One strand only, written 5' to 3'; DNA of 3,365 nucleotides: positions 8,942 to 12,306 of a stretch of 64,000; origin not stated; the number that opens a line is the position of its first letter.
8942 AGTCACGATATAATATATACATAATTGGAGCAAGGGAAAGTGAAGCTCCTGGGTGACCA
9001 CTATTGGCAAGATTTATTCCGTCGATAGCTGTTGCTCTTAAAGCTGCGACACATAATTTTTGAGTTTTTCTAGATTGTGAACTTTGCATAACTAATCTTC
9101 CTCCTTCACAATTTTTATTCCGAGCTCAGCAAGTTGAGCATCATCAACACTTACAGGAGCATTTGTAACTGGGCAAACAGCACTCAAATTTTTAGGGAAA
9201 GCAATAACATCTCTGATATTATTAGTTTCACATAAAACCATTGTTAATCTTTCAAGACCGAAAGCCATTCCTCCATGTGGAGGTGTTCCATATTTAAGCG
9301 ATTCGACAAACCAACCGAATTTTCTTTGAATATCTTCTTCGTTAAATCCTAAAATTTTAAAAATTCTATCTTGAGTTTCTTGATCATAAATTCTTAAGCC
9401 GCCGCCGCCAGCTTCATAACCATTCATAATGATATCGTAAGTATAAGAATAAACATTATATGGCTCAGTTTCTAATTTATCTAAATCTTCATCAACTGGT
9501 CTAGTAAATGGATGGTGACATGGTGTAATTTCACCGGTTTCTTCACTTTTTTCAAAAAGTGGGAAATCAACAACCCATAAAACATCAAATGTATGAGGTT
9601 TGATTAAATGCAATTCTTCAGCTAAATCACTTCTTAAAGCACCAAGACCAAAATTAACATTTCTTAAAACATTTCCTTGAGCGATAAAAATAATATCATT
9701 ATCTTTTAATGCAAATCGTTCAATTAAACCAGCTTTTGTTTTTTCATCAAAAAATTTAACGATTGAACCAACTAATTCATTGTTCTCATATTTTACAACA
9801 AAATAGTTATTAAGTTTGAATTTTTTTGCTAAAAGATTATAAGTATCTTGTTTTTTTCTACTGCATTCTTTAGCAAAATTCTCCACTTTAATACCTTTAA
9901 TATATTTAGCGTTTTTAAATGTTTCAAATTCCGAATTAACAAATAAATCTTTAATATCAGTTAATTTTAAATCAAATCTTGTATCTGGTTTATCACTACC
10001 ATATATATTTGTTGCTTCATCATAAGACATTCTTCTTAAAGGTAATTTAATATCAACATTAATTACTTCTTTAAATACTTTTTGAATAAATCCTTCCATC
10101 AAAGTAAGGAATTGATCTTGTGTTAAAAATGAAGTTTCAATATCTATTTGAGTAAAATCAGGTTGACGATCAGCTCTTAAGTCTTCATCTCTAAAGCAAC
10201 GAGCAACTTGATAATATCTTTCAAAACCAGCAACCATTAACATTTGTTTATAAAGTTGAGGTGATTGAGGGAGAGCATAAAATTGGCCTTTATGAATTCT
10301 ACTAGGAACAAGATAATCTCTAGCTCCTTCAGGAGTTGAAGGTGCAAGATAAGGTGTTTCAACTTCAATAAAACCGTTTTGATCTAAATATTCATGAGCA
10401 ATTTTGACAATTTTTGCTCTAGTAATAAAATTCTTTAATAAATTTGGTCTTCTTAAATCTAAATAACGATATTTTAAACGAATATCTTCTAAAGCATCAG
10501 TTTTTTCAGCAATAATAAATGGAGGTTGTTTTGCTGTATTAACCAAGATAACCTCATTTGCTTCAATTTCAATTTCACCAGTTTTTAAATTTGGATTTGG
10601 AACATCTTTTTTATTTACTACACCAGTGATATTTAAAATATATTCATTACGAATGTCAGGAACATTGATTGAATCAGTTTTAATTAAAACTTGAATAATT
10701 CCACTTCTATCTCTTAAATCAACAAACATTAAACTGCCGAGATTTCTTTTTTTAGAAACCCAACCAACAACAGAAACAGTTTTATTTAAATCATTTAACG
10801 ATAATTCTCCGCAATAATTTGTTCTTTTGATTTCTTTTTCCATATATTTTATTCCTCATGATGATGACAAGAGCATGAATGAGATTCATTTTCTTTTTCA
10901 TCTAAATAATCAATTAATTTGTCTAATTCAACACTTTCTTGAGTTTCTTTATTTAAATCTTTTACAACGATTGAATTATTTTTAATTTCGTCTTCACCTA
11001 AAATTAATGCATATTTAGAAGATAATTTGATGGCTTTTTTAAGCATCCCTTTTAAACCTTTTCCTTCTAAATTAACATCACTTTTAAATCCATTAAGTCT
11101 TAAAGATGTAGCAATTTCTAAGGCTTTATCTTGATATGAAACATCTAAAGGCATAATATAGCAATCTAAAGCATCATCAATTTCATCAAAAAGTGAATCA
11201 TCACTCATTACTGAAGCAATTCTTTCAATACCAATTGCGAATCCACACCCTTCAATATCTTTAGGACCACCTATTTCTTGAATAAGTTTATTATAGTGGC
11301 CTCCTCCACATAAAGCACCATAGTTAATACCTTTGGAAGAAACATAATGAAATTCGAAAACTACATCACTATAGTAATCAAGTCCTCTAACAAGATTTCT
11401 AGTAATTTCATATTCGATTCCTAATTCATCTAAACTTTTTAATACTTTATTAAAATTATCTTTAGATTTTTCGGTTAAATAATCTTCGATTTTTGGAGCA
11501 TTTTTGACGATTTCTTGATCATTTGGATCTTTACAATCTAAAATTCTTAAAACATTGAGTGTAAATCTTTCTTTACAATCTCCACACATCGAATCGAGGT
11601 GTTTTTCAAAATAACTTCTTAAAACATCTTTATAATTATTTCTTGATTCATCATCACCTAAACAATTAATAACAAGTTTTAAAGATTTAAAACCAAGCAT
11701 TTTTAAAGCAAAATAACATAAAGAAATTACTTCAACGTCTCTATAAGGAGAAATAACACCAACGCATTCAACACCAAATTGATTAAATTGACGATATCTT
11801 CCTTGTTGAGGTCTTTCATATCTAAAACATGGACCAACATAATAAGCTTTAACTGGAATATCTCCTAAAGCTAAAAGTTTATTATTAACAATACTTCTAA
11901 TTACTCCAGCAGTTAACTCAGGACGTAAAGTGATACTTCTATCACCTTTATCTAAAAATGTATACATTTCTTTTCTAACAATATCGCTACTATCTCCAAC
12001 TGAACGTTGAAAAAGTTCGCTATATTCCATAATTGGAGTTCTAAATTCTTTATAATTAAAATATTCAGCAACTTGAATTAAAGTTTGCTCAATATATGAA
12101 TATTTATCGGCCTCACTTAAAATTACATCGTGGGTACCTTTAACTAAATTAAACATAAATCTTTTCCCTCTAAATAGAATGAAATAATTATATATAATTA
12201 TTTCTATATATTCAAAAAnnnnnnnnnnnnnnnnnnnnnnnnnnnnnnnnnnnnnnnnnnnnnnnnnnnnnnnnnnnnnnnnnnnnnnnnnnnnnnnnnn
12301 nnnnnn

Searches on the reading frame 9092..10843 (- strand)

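Call 52: search_protein_families(library=pfam, proteins=[window:9092-10843:-], max_evalue=0.00001)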
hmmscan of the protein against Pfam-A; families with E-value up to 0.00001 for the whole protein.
window:9092-10843:- (583 aa): 3 families
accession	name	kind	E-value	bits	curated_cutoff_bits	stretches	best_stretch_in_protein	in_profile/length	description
PF00152.25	tRNA-synt_2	-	1.8e-118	395.6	25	1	119-552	2-307/308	tRNA synthetases class II (D, K and N)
PF01336.31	tRNA_anti-codon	-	2.1e-13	50.5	27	1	23-100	1-74/75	OB-fold nucleic acid binding domain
PF02938.19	GAD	-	7.7e-12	45.7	23.4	1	309-391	5-87/95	GAD domain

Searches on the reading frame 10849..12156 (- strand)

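Call 52: search_protein_families(library=pfam, proteins=[window:10849-12156:-], max_evalue=0.00001)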
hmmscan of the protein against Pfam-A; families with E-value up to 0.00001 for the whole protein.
window:10849-12156:- (435 aa): 3 families
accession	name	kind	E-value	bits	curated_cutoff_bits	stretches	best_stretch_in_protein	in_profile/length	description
PF13393.11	tRNA-synt_His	-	5.8e-37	128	25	1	7-313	1-308/308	Histidyl-tRNA synthetase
PF03129.25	HGTP_anticodon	-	2.4e-15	56.9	21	1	331-420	1-93/94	Anticodon binding domain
PF00587.30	tRNA-synt_2b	-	1.5e-11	45.1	29.3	1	65-197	1-137/179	tRNA synthetase class II core domain (G, H, P, S and T)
